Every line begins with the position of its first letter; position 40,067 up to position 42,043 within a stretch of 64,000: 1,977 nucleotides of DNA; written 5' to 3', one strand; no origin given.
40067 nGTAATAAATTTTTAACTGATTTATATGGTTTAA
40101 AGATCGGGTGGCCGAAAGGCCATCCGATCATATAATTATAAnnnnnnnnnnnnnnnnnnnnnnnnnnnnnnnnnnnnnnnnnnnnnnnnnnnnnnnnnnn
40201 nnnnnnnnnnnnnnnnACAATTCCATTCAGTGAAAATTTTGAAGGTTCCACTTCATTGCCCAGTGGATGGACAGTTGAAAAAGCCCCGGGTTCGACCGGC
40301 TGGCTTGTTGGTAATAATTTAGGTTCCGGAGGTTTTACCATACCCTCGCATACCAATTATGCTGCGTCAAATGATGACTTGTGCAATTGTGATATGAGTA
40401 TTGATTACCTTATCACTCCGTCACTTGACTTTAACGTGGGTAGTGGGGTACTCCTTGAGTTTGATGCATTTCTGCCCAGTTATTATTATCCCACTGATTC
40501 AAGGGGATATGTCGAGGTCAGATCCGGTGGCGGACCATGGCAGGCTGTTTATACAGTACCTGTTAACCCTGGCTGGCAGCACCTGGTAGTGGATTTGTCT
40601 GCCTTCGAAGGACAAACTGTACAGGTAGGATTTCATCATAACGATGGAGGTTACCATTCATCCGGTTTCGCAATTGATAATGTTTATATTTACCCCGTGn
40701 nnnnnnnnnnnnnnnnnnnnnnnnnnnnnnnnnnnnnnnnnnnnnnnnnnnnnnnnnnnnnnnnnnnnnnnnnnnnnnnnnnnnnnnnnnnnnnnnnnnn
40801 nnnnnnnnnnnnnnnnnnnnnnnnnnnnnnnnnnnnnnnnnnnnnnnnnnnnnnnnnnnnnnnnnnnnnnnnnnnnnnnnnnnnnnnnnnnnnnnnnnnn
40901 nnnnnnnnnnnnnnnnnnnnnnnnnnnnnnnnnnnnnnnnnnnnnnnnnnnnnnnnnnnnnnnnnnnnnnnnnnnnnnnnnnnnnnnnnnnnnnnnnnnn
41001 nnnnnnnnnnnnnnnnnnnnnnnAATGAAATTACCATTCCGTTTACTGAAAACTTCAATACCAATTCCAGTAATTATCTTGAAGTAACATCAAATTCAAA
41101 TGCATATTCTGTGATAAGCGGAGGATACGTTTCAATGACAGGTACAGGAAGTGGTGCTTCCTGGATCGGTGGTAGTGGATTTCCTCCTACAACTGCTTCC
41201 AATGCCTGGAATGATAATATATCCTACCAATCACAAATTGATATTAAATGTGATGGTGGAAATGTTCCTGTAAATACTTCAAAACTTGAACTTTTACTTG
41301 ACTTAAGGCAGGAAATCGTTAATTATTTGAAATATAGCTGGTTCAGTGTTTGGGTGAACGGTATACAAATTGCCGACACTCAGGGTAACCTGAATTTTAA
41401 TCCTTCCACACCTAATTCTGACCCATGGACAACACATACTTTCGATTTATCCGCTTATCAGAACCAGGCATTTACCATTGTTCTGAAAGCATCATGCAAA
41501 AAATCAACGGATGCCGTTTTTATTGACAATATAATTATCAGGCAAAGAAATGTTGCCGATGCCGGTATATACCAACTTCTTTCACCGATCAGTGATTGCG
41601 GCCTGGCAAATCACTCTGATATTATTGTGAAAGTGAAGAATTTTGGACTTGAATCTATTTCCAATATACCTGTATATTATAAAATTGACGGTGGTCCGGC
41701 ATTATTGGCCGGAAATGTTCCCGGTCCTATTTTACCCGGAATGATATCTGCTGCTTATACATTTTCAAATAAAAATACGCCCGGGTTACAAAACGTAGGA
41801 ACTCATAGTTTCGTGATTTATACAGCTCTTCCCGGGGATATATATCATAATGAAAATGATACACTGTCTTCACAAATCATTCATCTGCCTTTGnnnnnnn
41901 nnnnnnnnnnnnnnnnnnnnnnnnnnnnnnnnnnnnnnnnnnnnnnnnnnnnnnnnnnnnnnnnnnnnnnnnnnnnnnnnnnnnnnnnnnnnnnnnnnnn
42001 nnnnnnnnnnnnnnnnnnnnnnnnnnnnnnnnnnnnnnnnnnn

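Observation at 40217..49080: Gene B carries two copies of an N-terminal 'sensor-like' block alternating beta-sandwich and CARDB-like modules, an unusual head for a SprB-type protein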

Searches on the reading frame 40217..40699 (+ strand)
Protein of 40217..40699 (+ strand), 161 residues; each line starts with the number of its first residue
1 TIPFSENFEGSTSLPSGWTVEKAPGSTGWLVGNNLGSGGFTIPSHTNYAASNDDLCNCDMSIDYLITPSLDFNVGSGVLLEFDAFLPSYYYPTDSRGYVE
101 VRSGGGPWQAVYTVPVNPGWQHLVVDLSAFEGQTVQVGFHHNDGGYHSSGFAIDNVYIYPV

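Call 10: search_protein_families(library=pfam, proteins=[window:40217-40699:+], max_evalue=1)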
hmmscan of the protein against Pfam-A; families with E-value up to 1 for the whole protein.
window:40217-40699:+ (161 aa): 2 families
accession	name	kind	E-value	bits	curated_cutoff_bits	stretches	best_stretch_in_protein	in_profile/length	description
PF20773.4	InhA-like_MAM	-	0.00033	20.6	26.9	1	119-157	122-161/191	Immune inhibitor A-like, MAM domain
PF00629.30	MAM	-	0.064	13.5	26.4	1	116-158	111-152/158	MAM domain, meprin/A5/mu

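Call 79: search_protein_families(library=ncbifam, proteins=[window:40217-40699:+], max_evalue=1)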
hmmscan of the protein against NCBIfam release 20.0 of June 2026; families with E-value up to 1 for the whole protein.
window:40217-40699:+ (161 aa): 1 family
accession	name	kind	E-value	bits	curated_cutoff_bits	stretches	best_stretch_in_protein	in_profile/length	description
NF038128.1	choice_anch_J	domain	4.2e-14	53.1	30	1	4-158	2-162/162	choice-of-anchor J domain-containing protein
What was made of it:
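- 40217..40699 (+): Block I, choice-of-anchor J jelly-roll (aa 22-182). NCBIfam NF038128 scores 53.1 bits against a cut-off of 30, full length (call 79).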

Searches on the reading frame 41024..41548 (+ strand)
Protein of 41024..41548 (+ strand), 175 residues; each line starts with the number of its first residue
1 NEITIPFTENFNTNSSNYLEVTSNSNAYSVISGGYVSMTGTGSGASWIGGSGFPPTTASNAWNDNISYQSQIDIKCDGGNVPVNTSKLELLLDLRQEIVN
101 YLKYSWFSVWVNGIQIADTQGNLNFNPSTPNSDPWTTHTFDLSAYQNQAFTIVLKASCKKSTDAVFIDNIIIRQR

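Call 10: search_protein_families(library=pfam, proteins=[window:41024-41548:+], max_evalue=1)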
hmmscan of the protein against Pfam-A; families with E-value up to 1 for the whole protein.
window:41024-41548:+ (175 aa): 1 family
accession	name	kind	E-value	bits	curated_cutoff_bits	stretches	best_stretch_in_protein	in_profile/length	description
PF00629.30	MAM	-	0.14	12.4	26.4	1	120-173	100-153/158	MAM domain, meprin/A5/mu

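Call 32: search_solved_structures(query=A2, max_evalue=1)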
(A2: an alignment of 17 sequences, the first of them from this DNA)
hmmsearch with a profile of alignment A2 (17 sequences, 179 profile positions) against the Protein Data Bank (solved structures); distinct sequences matched with E-value up to 1: 0.
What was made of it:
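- Tried and rejected: No hit (call 32).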

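Call 41: predict_structure(alignment_id=A2)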
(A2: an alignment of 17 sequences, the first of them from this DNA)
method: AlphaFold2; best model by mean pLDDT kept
length: 175 residues; sequences in the alignment: 17
mean_pLDDT: 92.9   pTM: 0.90
mean pLDDT of the five models: 92.9, 92.6, 92.2, 91.6, 91.0
residues with pLDDT >= 90: 138; 70-90: 33; 50-70: 4; < 50: 0
segments of 3 or more residues with pLDDT < 50: none
pLDDT, mean of each block of 10 residues (from residue 1): 90 95 97 97 82 84 97 90 84 94 95 98 95 94 94 97 96 94
secondary structure, 60 per line:
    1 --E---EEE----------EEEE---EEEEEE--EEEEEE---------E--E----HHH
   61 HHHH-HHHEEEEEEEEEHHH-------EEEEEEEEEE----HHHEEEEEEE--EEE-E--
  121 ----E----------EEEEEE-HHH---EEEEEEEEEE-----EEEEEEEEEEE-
elements in order: E7-9 E20-23 E27-32 E35-40 H58-64 E69-77 E88-97 E105-111 E114-116 E136-141 E149-158 E164-174
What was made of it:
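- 41024..41548 (+): Block I, module X (aa 291-465), a jelly-roll without a curated model. The AlphaFold model has pLDDT 92.9 (call 41).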

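Call 47: fold_search(model_id=the predicted structure, library=pdb)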
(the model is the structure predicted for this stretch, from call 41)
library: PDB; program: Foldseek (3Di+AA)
matches with E <= 10: 1496; with E <= 0.001: 26
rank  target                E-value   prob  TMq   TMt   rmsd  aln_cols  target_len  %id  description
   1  2c26                  1.7e-04  1.00  0.45  0.34   7.8       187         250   11  Structural basis for the promiscuous specificity of the carbohydrate- binding modules from the beta-sandwich super famil (released 2005-10-18)
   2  8jiy                  1.8e-04  1.00  0.49  0.41  13.4       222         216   14  A carbohydrate binding domain of a putative chondroitinase (released 2023-09-20)
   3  1dyo_A                2.4e-04  1.00  0.43  0.47   7.6       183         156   11  Xylan-Binding Domain from CBM 22, formally x6b domain (released 2000-07-04)
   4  8iqe_C                3.2e-04  1.00  0.45  0.17   6.8       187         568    8  Crystal structure of tetrameric K2-2 TSP (released 2024-02-21)
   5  8iq9_B                3.2e-04  1.00  0.43  0.16   8.1       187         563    9  Crystal structure of trimeric K2-2 TSP in complex with tetrasaccharide and octasaccharide (released 2024-02-21)
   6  4xup_C                3.3e-04  1.00  0.45  0.48   7.6       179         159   12  Structure of the N-terminal CBM22-1-CBM22-2 tandem domain from Paenibacillus barcinonensis Xyn10C (released 2015-06-03)
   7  5w6h_A                3.3e-04  1.00  0.43  0.14   7.2       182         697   10  Crystal structure of Bacteriophage CBA120 tailspike protein 4 enzymatically active domain (TSP4dN, orf213) (released 2018-10-24)
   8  1h6y_A                3.3e-04  1.00  0.43  0.47   7.8       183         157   12  The role of conserved amino acids in the cleft of the C-terminal family 22 carbohydrate binding module of Clostridium  (released 2002-06-27)
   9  4xuo_A                4.0e-04  1.00  0.45  0.49   7.8       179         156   12  Structure of the CBM22-1 xylan-binding domain from Paenibacillus barcinonensis Xyn10C (released 2015-06-03)
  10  5b4n_A                4.4e-04  0.99  0.37  0.37  12.8       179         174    9  Structure analysis of function associated loop mutant of substrate recognition domain of Fbs1 ubiquitin ligase (released 2016-09-14)
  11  8xmz_A                4.7e-04  1.00  0.46  0.55   4.8       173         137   11  Crystal structure of a novel porphyran-binding carbohydrate binding module (released 2024-01-17)
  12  1h6x                  4.7e-04  1.00  0.41  0.45   7.9       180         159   12  The role of conserved amino acids in the cleft of the C-terminal family 22 carbohydrate binding module of Clostridium th (released 2002-06-27)
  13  4qb2                  5.2e-04  1.00  0.44  0.55   6.0       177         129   13  Structure of CBM35 in complex with glucuronic acid (released 2014-10-08)
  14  4mgs                  5.8e-04  1.00  0.47  0.56   6.7       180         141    9  BiXyn10A CBM1 APO (released 2014-08-20)
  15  4qpw_A                5.8e-04  1.00  0.48  0.57   6.2       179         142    8  BiXyn10A CBM1 with Xylohexaose Bound (released 2014-08-13)
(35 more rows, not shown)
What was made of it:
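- Module X models at pLDDT 92.9 and matches carbohydrate-binding modules and the meprin MAM region (calls 41, 47). The structural matches to carbohydrate-binding modules are generic, with TM-scores of about 0.45-0.55 (call 47).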

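Call 68: search_protein_representatives(alignment_id=A2)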
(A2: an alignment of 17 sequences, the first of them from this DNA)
Query: 17 sequences, 179 profile positions. Proteins with E-value up to 0.001 (for the whole library): 743; up to 1e-10: 424; up to 1e-30: 152. The best 150 are listed.
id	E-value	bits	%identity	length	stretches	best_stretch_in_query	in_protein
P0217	2.9e-186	629.9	-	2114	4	2-178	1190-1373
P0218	2.5e-150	512.8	-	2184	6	3-178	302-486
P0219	6.4e-137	469.1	-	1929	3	2-177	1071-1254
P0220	1.4e-121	419.1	-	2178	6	34-178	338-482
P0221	2.3e-117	405.4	-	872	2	2-178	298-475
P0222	2.3e-108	376.1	-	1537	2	2-179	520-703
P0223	1.9e-97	340.5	-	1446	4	3-178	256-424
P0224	4.8e-97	339.2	-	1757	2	2-178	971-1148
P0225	7.1e-97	338.7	-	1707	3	6-178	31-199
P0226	4.7e-95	332.7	-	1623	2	2-178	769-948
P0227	2.3e-90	317.5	-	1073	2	2-178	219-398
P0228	4.4e-90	316.5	-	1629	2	2-178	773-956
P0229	4.8e-88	309.9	-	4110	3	2-177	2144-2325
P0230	8.2e-85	299.4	-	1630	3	2-178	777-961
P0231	4.7e-74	264.3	-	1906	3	2-177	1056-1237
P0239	5.3e-63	228.3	-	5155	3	2-178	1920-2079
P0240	8.2e-63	227.7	-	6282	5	5-179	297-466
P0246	5.5e-59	215.2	-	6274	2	2-179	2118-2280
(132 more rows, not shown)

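Call 76: find_encoding_contigs(protein=P0240, flank=10000, max_places=3)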
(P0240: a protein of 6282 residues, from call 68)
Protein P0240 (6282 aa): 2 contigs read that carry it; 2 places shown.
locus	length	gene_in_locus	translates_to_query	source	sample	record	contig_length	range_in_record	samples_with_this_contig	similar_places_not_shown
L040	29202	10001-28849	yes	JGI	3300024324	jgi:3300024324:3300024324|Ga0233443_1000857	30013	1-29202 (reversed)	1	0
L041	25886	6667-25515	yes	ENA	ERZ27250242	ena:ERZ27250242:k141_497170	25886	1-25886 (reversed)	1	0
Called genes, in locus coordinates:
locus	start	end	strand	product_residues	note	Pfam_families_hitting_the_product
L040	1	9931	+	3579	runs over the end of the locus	?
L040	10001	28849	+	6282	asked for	PF21471:Reelin_subrepeat-B (faint), PF13573:SprB, PF18962:Por_Secre_tail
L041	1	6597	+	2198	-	?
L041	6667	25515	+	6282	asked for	PF21471:Reelin_subrepeat-B (faint), PF13573:SprB, PF18962:Por_Secre_tail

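Call 77: find_encoding_contigs(protein=P0239, flank=10000, max_places=3)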
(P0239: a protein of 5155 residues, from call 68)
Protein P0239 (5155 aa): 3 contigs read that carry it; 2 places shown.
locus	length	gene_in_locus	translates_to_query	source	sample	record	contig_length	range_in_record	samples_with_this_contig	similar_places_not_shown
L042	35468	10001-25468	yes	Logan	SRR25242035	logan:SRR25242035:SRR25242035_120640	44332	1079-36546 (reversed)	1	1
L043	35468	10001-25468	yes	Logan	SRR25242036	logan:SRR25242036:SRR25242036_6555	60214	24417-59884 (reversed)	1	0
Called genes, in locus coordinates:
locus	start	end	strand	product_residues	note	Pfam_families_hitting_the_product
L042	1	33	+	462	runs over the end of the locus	PF05195:AMP_N, PF00557:Peptidase_M24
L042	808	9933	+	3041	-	PF06832:BiPBP_C (faint), PF13573:SprB (weak), PF23585:DUF7137 (faint), PF13573:SprB, PF18962:Por_Secre_tail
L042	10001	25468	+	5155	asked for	PF21471:Reelin_subrepeat-B (faint), PF07705:CARDB (faint), PF20773:InhA-like_MAM (faint), PF13573:SprB (weak), PF06832:BiPBP_C (faint), PF13573:SprB, PF18962:Por_Secre_tail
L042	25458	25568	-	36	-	-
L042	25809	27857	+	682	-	PF00133:tRNA-synt_1, PF09334:tRNA-synt_1g, PF08264:Anticodon_1 (weak), PF19303:Anticodon_3, PF01588:tRNA_bind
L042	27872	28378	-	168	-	PF03692:CxxCxxCC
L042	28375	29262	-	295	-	PF00892:EamA, PF03151:TPT (weak), PF00892:EamA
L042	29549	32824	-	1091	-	PF00580:UvrD-helicase, PF13245:AAA_19 (faint), PF13361:UvrD_C, PF13538:UvrD_C_2 (faint)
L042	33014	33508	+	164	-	-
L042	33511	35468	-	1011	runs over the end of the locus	?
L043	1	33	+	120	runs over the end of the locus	?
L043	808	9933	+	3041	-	PF06832:BiPBP_C (faint), PF13573:SprB (weak), PF23585:DUF7137 (faint), PF13573:SprB, PF18962:Por_Secre_tail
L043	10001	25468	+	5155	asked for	PF21471:Reelin_subrepeat-B (faint), PF07705:CARDB (faint), PF20773:InhA-like_MAM (faint), PF13573:SprB (weak), PF06832:BiPBP_C (faint), PF13573:SprB, PF18962:Por_Secre_tail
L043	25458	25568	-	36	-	-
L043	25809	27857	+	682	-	PF00133:tRNA-synt_1, PF09334:tRNA-synt_1g, PF08264:Anticodon_1 (weak), PF19303:Anticodon_3, PF01588:tRNA_bind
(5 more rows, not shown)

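Call 78: find_encoding_contigs(protein=P0246, flank=10000, max_places=3)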
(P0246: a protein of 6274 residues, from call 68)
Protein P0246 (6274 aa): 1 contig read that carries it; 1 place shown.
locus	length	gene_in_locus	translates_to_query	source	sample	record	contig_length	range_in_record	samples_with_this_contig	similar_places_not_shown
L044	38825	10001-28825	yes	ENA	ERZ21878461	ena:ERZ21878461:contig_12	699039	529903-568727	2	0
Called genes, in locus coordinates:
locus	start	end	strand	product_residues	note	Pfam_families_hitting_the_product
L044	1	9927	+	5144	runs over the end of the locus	PF06832:BiPBP_C (faint), PF09912:DUF2141 (faint), PF13573:SprB (weak), PF23585:DUF7137 (faint), PF13573:SprB, PF18962:Por_Secre_tail (weak)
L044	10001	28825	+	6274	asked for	PF07705:CARDB (faint), PF21471:Reelin_subrepeat-B (faint), PF13573:SprB, PF23585:DUF7137 (faint), PF13573:SprB, PF18962:Por_Secre_tail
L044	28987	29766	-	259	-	PF00795:CN_hydrolase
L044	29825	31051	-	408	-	PF00180:Iso_dh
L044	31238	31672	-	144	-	-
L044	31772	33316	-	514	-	PF07690:MFS_1, PF00854:PTR2, PF07690:MFS_1 (weak), PF00854:PTR2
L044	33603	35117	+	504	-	PF03853:YjeF_N, PF01256:Carb_kinase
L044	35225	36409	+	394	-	PF16115:DUF4831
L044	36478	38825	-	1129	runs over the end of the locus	PF07494:Reg_prop (faint), PF07495:Y_Y_Y (weak), PF13188:PAS_8 (faint), PF00512:HisKA, PF02518:HATPase_c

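Call 79: search_protein_families(library=ncbifam, proteins=[window:41024-41548:+], max_evalue=1)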
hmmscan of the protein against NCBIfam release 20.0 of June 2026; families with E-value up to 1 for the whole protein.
window:41024-41548:+ (175 aa): 0 families

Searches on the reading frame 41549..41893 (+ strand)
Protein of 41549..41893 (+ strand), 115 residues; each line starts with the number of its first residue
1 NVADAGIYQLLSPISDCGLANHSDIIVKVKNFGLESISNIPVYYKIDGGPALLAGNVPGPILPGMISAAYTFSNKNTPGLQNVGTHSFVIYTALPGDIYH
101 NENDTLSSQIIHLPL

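Call 10: search_protein_families(library=pfam, proteins=[window:41549-41893:+], max_evalue=1)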
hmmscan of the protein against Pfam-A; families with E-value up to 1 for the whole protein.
window:41549-41893:+ (115 aa): 0 families

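Call 84: search_protein_families(library=pfam, proteins=[window:41549-41893:+], max_evalue=1)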
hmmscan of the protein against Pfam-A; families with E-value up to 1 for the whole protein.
window:41549-41893:+ (115 aa): 0 families
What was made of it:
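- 41549..41893 (+): Block I, CARDB 2 (aa 466-580). No Pfam hit on its own (call 84).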
